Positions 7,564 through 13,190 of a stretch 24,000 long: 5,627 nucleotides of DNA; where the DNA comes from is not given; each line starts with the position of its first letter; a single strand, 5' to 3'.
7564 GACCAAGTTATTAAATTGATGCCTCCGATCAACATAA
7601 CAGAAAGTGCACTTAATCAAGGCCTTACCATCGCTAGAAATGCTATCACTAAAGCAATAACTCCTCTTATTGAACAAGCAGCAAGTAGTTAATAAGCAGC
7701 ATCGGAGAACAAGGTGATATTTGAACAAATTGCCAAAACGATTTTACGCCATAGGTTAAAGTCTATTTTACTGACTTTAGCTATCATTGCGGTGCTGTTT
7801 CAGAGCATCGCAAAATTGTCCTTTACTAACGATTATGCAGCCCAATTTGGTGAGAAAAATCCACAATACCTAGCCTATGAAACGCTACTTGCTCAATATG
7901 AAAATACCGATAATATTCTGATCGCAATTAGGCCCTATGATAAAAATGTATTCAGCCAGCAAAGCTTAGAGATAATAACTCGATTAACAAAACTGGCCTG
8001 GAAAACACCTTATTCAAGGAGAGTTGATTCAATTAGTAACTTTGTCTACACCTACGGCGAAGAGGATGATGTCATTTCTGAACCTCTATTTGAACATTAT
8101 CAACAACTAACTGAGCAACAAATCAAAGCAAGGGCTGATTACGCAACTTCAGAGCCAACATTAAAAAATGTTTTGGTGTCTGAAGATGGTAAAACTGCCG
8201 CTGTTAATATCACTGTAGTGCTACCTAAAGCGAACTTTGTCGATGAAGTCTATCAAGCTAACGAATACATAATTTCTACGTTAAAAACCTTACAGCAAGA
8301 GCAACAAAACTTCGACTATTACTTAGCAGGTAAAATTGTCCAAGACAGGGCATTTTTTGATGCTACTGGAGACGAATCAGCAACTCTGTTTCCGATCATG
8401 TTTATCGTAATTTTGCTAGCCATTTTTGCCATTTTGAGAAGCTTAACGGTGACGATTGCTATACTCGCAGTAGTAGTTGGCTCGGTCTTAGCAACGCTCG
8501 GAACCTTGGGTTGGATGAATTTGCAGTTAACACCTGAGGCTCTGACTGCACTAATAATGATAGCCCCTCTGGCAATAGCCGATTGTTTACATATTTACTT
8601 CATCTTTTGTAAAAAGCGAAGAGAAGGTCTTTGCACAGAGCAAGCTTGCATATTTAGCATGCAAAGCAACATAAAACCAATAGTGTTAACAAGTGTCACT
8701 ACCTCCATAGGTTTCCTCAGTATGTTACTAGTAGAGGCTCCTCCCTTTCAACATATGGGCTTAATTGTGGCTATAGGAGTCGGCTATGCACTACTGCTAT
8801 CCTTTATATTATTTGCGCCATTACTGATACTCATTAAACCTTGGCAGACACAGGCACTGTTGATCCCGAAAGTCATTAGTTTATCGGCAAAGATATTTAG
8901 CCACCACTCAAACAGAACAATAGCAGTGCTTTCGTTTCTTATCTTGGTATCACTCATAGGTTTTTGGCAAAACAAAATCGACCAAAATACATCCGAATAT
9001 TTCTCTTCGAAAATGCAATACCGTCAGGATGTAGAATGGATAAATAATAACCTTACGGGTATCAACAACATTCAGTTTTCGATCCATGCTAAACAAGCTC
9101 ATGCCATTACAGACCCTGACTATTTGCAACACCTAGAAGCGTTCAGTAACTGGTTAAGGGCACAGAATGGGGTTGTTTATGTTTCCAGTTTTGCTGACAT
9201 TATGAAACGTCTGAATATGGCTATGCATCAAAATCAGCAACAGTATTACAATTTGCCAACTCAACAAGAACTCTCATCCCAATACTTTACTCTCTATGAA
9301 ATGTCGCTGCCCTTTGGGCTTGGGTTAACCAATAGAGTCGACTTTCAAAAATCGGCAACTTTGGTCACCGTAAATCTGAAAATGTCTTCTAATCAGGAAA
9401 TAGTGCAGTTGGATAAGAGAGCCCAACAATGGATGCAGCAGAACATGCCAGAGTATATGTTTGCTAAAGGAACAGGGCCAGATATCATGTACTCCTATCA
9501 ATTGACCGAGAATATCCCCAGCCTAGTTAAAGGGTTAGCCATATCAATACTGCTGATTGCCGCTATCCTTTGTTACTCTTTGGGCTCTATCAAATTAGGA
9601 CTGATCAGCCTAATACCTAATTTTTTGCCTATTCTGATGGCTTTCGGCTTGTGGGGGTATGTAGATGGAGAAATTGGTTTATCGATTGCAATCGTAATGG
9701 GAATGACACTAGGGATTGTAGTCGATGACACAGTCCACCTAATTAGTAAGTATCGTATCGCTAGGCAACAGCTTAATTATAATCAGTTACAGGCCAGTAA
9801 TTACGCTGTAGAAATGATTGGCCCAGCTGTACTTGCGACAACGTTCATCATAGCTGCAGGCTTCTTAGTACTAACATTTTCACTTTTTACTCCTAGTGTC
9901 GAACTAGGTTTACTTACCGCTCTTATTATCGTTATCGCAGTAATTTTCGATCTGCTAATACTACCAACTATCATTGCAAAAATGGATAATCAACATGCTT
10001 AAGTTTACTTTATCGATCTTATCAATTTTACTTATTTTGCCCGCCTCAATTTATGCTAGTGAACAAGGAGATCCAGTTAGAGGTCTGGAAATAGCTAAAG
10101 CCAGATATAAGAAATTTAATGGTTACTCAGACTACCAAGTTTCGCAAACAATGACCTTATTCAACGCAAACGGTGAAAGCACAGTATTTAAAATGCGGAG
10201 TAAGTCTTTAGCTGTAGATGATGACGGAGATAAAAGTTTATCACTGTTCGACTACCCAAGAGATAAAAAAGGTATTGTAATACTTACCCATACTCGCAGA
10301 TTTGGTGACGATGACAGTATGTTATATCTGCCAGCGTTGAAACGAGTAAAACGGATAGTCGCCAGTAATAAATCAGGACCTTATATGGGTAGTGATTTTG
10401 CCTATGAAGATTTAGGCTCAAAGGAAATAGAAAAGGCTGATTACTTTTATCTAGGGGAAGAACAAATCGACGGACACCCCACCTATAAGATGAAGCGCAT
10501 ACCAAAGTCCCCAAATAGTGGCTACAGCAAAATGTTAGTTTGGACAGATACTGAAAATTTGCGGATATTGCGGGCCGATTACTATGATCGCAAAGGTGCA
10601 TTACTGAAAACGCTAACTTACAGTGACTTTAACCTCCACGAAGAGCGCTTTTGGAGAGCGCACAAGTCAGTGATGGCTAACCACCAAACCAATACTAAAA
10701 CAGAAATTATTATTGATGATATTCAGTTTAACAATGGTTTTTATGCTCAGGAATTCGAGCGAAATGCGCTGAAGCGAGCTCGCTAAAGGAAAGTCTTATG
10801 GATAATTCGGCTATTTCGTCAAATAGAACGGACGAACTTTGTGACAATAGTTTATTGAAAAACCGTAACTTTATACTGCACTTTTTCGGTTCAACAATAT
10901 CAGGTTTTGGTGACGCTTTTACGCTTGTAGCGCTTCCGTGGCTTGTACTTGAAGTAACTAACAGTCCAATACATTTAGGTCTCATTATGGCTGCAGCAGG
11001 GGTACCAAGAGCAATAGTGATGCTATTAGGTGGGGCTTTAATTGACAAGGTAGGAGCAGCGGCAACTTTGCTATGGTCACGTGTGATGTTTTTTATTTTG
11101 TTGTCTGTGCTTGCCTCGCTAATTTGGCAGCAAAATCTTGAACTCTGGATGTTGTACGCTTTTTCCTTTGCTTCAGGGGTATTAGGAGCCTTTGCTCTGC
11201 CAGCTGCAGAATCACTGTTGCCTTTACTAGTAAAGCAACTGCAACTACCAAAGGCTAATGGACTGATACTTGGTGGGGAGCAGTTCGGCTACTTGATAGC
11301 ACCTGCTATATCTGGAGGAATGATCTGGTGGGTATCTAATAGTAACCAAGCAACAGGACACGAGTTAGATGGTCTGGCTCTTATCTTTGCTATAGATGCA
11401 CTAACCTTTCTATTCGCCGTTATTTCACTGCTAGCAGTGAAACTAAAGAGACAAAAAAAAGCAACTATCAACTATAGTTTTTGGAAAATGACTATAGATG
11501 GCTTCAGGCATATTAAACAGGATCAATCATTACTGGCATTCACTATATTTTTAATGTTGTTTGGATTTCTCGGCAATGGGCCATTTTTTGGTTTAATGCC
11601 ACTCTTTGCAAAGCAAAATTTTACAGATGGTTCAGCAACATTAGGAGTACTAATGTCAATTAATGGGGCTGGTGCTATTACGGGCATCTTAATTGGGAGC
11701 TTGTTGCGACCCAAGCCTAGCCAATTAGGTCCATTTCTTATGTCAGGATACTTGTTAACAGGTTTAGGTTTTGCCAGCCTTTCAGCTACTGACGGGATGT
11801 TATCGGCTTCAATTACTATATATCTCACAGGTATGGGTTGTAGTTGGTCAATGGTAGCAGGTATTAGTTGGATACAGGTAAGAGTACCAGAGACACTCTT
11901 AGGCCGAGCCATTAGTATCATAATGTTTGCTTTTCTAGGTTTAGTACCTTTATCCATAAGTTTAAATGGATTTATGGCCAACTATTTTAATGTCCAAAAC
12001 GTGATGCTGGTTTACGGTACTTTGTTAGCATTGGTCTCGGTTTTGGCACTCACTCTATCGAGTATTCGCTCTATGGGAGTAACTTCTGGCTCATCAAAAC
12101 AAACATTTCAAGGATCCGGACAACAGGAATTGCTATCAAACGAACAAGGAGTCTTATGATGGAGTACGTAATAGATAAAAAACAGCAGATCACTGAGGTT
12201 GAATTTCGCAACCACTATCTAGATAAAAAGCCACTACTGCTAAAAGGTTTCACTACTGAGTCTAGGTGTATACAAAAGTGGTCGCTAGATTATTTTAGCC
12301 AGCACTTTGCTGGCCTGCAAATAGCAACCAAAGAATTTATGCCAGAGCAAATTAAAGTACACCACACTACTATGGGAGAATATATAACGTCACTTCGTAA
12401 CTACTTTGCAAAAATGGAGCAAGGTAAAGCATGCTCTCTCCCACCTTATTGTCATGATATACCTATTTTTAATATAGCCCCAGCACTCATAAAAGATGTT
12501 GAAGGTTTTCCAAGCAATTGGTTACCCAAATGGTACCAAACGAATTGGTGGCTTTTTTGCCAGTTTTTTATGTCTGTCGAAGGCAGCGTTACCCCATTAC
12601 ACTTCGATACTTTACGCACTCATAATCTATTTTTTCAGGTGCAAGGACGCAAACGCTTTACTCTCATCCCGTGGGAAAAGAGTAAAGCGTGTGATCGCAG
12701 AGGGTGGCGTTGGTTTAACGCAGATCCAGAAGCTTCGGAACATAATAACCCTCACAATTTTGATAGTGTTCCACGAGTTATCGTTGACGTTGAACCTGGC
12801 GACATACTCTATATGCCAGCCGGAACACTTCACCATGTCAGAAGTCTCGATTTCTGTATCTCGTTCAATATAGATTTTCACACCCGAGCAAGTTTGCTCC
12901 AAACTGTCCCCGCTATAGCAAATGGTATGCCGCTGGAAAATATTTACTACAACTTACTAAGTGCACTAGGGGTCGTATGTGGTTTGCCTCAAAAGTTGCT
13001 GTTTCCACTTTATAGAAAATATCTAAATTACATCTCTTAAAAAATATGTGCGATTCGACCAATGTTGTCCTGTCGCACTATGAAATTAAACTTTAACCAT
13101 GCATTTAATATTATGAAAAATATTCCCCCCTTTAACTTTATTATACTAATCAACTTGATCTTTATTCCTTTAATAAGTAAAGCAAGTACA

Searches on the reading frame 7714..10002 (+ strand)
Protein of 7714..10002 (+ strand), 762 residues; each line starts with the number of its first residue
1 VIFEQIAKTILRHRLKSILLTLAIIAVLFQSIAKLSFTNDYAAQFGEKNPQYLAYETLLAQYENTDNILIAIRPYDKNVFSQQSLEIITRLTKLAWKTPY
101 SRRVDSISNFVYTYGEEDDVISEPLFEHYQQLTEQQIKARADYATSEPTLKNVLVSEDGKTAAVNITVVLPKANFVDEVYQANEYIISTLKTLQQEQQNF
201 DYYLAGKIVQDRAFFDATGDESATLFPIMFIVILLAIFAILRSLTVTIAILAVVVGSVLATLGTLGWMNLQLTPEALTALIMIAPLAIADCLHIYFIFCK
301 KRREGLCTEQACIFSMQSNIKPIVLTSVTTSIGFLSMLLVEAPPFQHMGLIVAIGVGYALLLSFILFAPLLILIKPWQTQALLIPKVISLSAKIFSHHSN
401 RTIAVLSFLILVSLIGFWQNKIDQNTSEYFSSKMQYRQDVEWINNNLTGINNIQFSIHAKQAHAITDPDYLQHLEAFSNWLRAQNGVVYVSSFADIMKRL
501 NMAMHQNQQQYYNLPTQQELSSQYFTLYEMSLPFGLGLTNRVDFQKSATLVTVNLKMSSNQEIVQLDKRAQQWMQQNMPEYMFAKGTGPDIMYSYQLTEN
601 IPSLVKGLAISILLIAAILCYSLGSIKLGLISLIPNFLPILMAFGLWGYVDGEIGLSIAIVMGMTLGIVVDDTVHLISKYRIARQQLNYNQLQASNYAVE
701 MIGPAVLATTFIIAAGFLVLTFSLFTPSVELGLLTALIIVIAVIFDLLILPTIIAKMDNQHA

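Call 3: search_protein_families(library=pfam, proteins=[window:7714-10002:+])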
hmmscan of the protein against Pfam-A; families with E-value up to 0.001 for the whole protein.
window:7714-10002:+ (762 aa): 3 families
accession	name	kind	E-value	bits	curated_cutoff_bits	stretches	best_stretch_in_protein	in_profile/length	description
PF03176.21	MMPL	-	3.5e-27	95.7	20.5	2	135-373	70-300/333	MMPL family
PF00873.25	ACR_tran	-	2.2e-09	36.1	28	2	546-757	277-489/1021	AcrB/AcrD/AcrF family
PF02355.23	SecD_SecF_C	-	0.00016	21.6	20.5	1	227-373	38-185/189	Protein export membrane protein SecD/SecF, C-terminal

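Call 56: search_protein_families(library=ncbifam, proteins=[window:7714-10002:+], max_evalue=0.00001)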
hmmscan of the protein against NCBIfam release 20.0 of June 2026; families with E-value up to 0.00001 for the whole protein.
window:7714-10002:+ (762 aa): 6 families
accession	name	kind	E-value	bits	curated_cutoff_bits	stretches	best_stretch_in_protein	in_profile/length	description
TIGR00921.1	2A067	subfamily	8.3e-52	176.2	351.9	2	402-758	7-347/733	hydrophobe/amphiphile efflux-3 (HAE3) family transporter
TIGR00833.1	actII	subfamily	7.4e-26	90.7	874.7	2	143-494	99-456/910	MMPL family RND transporter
TIGR03480.1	HpnN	hypoth_equivalog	3.1e-18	65.2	751.85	2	133-425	178-474/862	hopanoid biosynthesis associated RND transporter like protein HpnN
NF000282.2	RND_permease_1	subfamily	1.7e-08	32.9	1250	0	198-371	852-1023/1029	multidrug efflux RND transporter permease subunit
TIGR00915.1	2A0602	subfamily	1.3e-06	26.6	940.35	0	547-749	285-488/1050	efflux RND transporter permease subunit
NF052374.1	HopndTporHpnN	equivalog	2.4e-06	25.9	1100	0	179-414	230-466/858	hopanoid transporter HpnN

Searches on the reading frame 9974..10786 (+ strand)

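Call 3: search_protein_families(library=pfam, proteins=[window:9974-10786:+])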
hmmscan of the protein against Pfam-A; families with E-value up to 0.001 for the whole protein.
window:9974-10786:+ (270 aa): 2 families
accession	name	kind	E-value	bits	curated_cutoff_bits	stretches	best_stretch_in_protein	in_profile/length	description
PF17131.11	LolA_like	-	1.7e-56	191.2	30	1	85-268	2-184/184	Outer membrane lipoprotein-sorting protein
PF07044.18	DUF1329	-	3.4e-06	27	23.1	0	181-241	276-336/368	Protein of unknown function (DUF1329)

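Call 56: search_protein_families(library=ncbifam, proteins=[window:9974-10786:+], max_evalue=0.00001)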
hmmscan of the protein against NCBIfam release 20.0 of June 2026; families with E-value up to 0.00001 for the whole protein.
window:9974-10786:+ (270 aa): 0 families

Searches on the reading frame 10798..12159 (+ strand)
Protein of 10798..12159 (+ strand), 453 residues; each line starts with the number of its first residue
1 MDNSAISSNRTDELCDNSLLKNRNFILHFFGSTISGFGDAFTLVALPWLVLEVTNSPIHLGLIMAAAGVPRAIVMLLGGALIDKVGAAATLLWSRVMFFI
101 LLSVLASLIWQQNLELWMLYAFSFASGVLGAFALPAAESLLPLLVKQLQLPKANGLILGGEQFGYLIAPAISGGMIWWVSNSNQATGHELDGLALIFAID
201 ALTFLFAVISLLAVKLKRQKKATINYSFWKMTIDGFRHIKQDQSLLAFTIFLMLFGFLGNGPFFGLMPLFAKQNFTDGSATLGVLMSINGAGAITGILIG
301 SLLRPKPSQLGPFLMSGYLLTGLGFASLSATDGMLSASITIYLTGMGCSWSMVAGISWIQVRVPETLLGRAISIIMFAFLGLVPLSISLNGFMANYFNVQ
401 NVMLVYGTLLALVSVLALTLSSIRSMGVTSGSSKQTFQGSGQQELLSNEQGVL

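Call 3: search_protein_families(library=pfam, proteins=[window:10798-12159:+])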
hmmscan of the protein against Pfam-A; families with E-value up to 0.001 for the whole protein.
window:10798-12159:+ (453 aa): 2 families
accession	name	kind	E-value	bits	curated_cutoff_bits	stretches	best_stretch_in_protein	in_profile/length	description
PF07690.21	MFS_1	-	1e-30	107.3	33.4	1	29-379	2-339/347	Major Facilitator Superfamily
PF05977.19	MFS_3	-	6.9e-27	94.5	27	1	20-451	7-423/524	Transmembrane secretion effector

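Call 56: search_protein_families(library=ncbifam, proteins=[window:10798-12159:+], max_evalue=0.00001)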
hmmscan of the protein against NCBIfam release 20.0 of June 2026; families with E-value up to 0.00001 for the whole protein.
window:10798-12159:+ (453 aa): 8 families
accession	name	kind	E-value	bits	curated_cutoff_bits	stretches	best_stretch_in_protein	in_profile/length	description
TIGR00900.1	2A0121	subfamily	7.3e-43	147.3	319.6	1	25-395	1-361/364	H+ Antiporter protein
NF012178.0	tet_MFS_V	exception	6.3e-27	94.7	640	1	21-424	6-401/409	tetracycline efflux MFS transporter Tet(V)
NF007792.0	PRK10489.1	equivalog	1.3e-23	83.7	324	1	12-434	5-413/419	enterobactin transporter EntS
NF000154.1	macrolide_MefEN2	exception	2.3e-13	50.2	800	1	31-426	21-397/401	macrolide efflux MFS transporter Mef(En2)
NF000245.1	macrolide_MefA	exception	4.5e-13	49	675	1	25-426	11-402/405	macrolide efflux MFS transporter Mef(A)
NF000246.1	macrolide_MefC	exception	1.2e-10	41.1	870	1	30-424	18-399/407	macrolide efflux MFS transporter Mef(C)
NF052575.1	MFS_efflux_Tap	equivalog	3.3e-08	33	625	1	25-425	6-399/401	multidrug efflux MFS transporter Tap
NF005291.0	PRK06814.1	equivalog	2.3e-07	29.1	1349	1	17-313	5-294/1140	acyl-[ACP]--phospholipid O-acyltransferase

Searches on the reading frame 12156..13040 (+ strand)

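Call 3: search_protein_families(library=pfam, proteins=[window:12156-13040:+])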
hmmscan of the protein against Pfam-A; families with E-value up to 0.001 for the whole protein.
window:12156-13040:+ (294 aa): 3 families
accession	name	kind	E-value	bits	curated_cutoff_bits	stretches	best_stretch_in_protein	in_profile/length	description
PF13621.12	Cupin_8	-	8.5e-27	95.1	27.4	1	14-243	3-248/252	Cupin-like domain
PF08007.18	JmjC_2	-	3.7e-08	33.4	22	1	137-243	28-121/127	JmjC domain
PF02373.28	JmjC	-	2.1e-06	28.6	24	1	136-241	1-114/114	JmjC domain, hydroxylase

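Call 56: search_protein_families(library=ncbifam, proteins=[window:12156-13040:+], max_evalue=0.00001)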
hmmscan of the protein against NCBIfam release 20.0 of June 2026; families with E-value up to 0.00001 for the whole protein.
window:12156-13040:+ (294 aa): 0 families
